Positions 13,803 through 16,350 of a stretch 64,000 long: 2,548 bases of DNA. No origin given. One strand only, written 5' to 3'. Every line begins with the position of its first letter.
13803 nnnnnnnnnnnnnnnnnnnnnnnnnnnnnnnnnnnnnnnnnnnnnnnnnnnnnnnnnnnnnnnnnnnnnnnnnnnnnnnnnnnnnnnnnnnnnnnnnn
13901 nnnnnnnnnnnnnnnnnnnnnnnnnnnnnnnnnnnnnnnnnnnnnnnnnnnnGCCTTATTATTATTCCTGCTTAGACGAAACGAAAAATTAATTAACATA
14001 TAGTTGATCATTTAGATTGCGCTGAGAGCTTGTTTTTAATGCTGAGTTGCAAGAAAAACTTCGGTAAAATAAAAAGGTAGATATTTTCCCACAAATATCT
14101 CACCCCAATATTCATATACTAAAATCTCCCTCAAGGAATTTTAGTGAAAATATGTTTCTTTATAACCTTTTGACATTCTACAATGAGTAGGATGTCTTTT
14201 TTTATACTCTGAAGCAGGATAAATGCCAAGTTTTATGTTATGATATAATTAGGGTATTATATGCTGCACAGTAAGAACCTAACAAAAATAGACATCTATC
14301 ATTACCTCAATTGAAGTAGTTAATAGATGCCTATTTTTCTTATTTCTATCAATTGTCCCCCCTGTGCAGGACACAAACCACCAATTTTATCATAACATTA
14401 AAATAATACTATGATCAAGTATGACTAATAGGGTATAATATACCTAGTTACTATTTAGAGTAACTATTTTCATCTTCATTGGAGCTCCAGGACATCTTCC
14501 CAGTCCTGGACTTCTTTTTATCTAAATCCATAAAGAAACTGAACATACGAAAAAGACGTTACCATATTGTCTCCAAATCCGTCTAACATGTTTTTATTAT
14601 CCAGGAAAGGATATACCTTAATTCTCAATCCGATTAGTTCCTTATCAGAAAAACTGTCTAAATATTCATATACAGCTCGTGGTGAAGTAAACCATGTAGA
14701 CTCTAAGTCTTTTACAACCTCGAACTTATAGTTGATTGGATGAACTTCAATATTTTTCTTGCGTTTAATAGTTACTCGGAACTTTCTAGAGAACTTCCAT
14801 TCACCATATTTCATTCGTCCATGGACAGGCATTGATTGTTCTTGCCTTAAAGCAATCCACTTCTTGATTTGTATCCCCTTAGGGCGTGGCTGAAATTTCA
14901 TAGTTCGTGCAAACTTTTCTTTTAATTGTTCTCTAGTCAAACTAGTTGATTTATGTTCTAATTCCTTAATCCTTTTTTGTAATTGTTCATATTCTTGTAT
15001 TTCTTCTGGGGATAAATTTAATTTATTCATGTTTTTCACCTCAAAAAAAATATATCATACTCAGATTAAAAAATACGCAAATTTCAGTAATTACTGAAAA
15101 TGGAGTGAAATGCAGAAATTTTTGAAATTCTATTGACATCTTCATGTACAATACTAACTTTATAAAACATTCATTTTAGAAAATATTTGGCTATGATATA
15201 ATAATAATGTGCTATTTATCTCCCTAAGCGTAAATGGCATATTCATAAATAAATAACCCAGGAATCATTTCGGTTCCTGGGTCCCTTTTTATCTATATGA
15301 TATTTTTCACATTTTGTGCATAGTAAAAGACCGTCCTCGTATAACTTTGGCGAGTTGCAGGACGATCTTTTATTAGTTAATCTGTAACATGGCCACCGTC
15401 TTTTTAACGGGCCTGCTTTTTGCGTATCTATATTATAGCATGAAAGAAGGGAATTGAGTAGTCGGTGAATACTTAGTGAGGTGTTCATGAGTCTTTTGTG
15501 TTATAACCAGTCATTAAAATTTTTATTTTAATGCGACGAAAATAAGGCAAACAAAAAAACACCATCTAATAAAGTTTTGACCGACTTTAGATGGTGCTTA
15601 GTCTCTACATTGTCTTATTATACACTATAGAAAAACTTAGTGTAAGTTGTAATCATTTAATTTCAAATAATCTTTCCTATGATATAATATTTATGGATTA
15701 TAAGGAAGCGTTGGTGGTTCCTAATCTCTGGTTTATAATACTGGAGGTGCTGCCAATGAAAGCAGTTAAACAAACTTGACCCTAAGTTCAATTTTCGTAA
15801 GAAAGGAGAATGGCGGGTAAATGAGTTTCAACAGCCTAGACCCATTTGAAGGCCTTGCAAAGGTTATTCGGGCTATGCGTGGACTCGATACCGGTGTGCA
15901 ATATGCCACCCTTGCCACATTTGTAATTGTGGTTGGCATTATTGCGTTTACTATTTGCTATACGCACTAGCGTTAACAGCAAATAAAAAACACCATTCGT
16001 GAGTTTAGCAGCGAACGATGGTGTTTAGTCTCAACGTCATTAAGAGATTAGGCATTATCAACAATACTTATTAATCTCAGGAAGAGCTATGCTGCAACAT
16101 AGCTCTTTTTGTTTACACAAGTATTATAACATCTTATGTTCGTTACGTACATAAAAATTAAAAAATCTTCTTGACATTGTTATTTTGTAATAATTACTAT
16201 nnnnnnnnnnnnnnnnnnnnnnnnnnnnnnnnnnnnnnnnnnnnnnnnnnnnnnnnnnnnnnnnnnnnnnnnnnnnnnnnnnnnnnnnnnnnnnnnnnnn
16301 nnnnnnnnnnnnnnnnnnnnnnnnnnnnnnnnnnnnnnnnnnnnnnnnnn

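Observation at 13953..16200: Gene-poor islet of sRNA-like and small-peptide cassettes with repeated terminator modules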

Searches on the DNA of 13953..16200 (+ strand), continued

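Call 62: get_annotated_region(hit=H18, flank=1500)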
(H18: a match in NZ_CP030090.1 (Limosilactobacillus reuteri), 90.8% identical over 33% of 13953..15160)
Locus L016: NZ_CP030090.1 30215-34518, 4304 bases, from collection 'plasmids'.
description: Limosilactobacillus reuteri strain YSJL-12 plasmid unnamed1, complete sequence
organism: Limosilactobacillus reuteri (NCBI taxid 1598)
taxonomy: Bacteria; Bacillota; Bacilli; Lactobacillales; Lactobacillaceae; Limosilactobacillus; Limosilactobacillus reuteri
host: -; source: pig,cell culture,fresh intestinal feces; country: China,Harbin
typing (MOB-suite, as given by PLSDB): non-mobilizable; replicon rep_cluster_2483
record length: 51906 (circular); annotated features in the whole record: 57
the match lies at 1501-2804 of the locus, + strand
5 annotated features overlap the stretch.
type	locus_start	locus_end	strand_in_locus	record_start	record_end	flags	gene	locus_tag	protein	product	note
CDS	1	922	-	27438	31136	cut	-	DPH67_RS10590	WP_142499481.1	BspA family leucine-rich repeat surface protein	-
CDS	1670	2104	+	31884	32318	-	-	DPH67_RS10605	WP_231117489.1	hypothetical protein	-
CDS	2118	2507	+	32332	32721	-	-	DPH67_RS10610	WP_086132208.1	hypothetical protein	-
CDS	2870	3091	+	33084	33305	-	-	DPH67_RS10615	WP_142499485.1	helix-turn-helix domain-containing protein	-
CDS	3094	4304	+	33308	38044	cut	-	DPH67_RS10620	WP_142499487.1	type ISP restriction/modification enzyme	-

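Call 74: search_rna_families(source=window, start=15290, end=15660, threshold=evalue, max_evalue=10, show_alignments=3)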
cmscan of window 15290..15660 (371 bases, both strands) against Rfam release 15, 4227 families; matches with E-value up to 10: 3.
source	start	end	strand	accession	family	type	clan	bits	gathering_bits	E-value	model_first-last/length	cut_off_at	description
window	15523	15572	-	RF01182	SNORD11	Gene; snRNA; snoRNA; CD-box;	CL00103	16.2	55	3.4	1-84/84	no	Small nucleolar RNA SNORD11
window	15544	15605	-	RF00896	mir-787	Gene; miRNA;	-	15.9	57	2.4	1-72/72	no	mir-787 microRNA precursor family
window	15531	15634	-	RF02436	SpF43_sRNA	Gene; sRNA;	-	14.7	70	4.9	1-99/99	no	Streptococcus sRNA SpF43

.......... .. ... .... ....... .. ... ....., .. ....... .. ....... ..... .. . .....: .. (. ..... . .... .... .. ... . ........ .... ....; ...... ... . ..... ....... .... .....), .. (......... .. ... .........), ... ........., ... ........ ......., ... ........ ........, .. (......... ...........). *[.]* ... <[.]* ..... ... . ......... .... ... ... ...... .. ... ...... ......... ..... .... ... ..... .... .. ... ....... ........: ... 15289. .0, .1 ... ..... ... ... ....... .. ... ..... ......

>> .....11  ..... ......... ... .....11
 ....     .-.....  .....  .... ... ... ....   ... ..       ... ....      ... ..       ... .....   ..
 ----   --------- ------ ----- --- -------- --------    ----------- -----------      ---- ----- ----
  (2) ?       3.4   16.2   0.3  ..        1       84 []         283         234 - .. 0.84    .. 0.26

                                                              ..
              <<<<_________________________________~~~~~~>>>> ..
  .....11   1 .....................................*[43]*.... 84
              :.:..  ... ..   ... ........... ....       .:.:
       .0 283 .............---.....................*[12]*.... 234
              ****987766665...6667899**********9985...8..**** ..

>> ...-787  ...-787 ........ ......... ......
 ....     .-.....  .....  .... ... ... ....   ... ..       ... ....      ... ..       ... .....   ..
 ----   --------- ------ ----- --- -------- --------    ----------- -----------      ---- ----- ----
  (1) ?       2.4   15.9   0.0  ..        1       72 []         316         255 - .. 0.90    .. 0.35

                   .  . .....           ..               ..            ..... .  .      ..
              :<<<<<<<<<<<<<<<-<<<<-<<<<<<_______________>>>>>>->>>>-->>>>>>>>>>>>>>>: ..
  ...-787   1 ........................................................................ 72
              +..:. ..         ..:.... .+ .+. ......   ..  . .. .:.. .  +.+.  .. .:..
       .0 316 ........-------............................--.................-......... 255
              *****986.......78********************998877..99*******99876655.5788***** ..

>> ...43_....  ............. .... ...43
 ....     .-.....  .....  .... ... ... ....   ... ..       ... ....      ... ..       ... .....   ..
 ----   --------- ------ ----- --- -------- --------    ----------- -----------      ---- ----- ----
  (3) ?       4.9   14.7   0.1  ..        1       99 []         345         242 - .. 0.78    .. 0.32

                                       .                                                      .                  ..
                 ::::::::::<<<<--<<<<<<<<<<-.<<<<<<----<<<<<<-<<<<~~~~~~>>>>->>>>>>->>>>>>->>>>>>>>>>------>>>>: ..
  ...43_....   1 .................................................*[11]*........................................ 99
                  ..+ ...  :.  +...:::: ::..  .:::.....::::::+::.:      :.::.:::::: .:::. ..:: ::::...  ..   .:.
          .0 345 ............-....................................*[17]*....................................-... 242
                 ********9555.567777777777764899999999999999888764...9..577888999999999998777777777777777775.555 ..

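Call 97: build_rna_model(alignment_id=A7)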
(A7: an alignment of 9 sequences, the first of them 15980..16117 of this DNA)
Model R1 built from alignment A7 (9 sequences, 148 columns); structure: RNAalifold consensus.
model positions 142; base pairs 30; branch points 2; effective number of sequences 1.6; information 0.59 bits per position. Calibrated on 0.2 Mb of random sequence (short: E-values are rough).
structure used (alignment columns):
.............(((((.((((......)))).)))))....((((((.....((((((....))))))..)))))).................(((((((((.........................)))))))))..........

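Call 98: search_with_rna_model(model_id=R1, sources=[window, L001, L002, L003, L005, L016, L017], max_evalue=1, show_alignments=0)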
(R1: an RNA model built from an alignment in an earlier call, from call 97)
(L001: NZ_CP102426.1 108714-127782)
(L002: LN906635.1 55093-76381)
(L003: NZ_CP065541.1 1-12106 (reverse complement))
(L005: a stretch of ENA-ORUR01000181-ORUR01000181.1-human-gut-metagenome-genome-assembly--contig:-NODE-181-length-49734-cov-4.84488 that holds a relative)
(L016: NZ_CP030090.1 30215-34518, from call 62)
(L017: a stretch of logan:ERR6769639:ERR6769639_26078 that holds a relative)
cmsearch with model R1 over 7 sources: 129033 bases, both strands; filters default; matches with E-value up to 1: 18.
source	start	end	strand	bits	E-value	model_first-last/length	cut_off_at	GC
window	15980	16117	-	152.8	4.2e-27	1-142/142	no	0.36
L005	3150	3288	-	152.5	4.7e-27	1-142/142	no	0.38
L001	9522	9659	-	148.3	3e-26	1-142/142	no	0.38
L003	6340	6476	-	145.7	9.8e-26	1-142/142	no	0.37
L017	915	1055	-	116.6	3.4e-20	1-142/142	no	0.38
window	11563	11708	+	56.4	1.1e-08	1-142/142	no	0.4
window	15549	15665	-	50.8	1.3e-07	1-142/142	no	0.27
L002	8591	8733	+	37.8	4e-05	1-142/142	no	0.41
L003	5911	6026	-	34.8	0.00015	1-142/142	no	0.32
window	11510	11608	-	27.9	0.003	1-142/142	no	0.28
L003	6431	6543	+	27.1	0.0045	1-142/142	no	0.28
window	16072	16173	+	26.6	0.0056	1-142/142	no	0.29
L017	1015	1175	+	25.8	0.0078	1-142/142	no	0.3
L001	9613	9691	+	25.2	0.01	1-142/142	no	0.29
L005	3243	3320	+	24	0.017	1-142/142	no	0.29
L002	8510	8637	-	20.6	0.075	1-142/142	no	0.32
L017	888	974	+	15.6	0.69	1-142/142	no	0.4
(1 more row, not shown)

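Call 105: search_with_rna_model(model_id=R1, sources=[L023, L024, L025, L026, L027, L028, L029, L030, L031, L032, L033, L034, L035, L036, L037, L038, L039, L040, L041, L042, L043, L044, L045, L046, L047, L048, L049, L050, L051, L052, L053, L054, L055, L056, L057, L058, L059, L060, L061, L062, L063, L064, L065, L066, L067, L068, L069, L070, L071, L072, L073, L074, L075], max_evalue=0.1)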
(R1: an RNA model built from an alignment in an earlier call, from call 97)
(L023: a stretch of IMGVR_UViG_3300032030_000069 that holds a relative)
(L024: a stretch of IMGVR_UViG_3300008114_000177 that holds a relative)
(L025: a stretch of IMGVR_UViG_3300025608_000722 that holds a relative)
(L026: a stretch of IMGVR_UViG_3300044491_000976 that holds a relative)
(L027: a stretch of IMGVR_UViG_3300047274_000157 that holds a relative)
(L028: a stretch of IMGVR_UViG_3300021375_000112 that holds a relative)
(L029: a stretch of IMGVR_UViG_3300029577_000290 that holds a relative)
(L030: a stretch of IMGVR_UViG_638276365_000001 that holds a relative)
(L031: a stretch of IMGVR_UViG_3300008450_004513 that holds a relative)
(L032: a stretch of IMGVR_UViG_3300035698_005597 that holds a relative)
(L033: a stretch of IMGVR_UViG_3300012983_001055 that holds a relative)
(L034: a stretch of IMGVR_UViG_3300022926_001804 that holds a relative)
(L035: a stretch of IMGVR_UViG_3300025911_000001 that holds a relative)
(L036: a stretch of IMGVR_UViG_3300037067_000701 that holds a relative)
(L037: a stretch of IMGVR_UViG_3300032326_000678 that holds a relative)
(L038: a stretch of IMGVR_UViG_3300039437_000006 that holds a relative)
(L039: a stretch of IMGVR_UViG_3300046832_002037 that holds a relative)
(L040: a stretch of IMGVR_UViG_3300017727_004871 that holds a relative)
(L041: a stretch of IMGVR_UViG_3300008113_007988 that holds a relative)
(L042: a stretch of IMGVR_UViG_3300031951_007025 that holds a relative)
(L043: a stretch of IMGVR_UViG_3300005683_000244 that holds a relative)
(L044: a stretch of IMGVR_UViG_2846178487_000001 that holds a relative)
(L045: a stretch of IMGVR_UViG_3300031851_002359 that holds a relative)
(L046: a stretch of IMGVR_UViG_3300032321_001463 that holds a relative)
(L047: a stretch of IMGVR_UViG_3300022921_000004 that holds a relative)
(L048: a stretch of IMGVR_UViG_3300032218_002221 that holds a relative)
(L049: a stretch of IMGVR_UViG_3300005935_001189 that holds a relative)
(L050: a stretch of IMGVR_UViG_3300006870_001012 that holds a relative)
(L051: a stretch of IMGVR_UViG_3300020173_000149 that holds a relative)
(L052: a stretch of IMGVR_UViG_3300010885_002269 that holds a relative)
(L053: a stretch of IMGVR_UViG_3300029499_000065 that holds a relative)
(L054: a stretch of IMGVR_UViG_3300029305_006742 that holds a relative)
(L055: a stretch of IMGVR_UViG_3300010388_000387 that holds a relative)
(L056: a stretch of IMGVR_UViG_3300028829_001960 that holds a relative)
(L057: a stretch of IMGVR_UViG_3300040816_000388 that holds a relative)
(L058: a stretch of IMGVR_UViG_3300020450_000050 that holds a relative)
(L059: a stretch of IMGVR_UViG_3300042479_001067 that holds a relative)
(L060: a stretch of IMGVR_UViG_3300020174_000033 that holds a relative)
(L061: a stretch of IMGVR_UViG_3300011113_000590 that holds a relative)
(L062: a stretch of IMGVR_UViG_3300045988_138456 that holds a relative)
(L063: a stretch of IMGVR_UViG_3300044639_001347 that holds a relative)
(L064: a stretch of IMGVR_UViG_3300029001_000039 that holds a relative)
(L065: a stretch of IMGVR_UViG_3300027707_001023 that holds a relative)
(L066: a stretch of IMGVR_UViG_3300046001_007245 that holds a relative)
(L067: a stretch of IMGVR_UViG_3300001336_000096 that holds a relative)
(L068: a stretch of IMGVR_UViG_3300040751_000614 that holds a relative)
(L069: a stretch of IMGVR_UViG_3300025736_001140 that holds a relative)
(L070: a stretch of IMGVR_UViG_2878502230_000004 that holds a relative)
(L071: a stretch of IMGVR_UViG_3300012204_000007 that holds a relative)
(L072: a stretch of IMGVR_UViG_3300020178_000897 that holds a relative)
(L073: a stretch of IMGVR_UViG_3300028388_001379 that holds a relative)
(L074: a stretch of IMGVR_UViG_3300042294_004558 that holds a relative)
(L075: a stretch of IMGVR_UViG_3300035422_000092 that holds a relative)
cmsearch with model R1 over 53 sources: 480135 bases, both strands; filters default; matches with E-value up to 0.1: 1.
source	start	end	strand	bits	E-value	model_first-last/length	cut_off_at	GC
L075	1334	1476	-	27.1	0.016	1-142/142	no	0.33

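Call 109: search_with_rna_model(model_id=R1, sources=[L076, L077, L078, L079, L080, L081, L082, L083, L084, L085, L086, L087, L088, L089, L090, L091, L092, L093, L094, L095, L096, L097, L098, L099, L100, L101], max_evalue=0.1)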
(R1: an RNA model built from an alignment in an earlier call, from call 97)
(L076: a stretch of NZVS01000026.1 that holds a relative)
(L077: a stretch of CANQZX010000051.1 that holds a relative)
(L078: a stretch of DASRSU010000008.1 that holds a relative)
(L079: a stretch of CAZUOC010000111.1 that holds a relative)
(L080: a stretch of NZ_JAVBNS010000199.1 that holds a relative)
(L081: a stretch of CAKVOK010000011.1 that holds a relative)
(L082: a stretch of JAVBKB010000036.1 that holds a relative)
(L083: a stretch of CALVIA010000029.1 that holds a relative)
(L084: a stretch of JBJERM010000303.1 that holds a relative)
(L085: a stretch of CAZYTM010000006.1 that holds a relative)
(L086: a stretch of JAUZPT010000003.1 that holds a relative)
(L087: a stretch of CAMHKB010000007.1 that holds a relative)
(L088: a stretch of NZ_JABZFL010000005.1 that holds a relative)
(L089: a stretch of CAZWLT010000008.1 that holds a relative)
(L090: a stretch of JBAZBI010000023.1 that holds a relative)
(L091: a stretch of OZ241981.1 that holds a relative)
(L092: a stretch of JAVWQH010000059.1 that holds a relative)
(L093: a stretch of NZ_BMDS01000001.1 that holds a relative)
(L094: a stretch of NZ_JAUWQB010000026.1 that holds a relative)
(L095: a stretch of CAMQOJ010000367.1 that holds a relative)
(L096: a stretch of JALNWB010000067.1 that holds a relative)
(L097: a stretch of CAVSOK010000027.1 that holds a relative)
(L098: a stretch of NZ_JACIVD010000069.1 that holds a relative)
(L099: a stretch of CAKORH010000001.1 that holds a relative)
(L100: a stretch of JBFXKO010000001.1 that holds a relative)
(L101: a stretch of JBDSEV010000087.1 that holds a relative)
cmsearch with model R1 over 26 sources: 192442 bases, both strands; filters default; matches with E-value up to 0.1: 12.
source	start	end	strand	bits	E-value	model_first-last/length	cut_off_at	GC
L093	6587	6723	+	121.3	6.7e-21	1-142/142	no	0.35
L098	3079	3215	-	121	7.5e-21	1-142/142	no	0.34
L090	6269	6373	+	32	0.00076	1-142/142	no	0.36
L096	1492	1592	-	31.2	0.0011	1-142/142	no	0.35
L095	440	582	+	27.1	0.0066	1-142/142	no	0.33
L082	4802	4944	-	24.8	0.018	1-142/142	no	0.36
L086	1116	1235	-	24.2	0.023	1-142/142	no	0.32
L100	4928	5070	-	23.1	0.038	1-142/142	no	0.31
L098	3170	3269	+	21.8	0.068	1-142/142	no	0.36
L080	4190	4214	+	21.6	0.072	45-69/142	no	0.32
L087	1063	1220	+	21.6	0.075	1-142/142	no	0.36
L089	4172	4250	-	21.5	0.075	1-142/142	no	0.3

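Call 121: get_annotated_region(hit=H24, flank=2500)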
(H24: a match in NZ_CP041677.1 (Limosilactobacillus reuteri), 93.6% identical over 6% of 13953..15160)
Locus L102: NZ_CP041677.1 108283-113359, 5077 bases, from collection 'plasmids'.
description: Limosilactobacillus reuteri strain LL7 plasmid unnamed, complete sequence
organism: Limosilactobacillus reuteri (NCBI taxid 1598)
taxonomy: Bacteria; Bacillota; Bacilli; Lactobacillales; Lactobacillaceae; Limosilactobacillus; Limosilactobacillus reuteri
host: -; source: Peromyscus leucopus,Wholel organism from pure culture,Stomach contents; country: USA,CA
typing (MOB-suite, as given by PLSDB): non-mobilizable
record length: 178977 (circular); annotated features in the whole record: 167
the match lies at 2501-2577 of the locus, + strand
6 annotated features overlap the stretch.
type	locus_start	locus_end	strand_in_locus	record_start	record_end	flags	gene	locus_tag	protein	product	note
CDS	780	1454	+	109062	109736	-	-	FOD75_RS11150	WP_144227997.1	hypothetical protein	-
CDS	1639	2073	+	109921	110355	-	-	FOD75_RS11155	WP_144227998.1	hypothetical protein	-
CDS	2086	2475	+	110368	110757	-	-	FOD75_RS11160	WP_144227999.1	hypothetical protein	-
CDS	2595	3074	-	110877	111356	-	-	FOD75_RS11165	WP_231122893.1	heavy metal-binding domain-containing protein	-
CDS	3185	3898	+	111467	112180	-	-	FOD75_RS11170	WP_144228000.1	hypothetical protein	-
CDS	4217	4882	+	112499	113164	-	-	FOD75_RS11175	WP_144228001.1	hypothetical protein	-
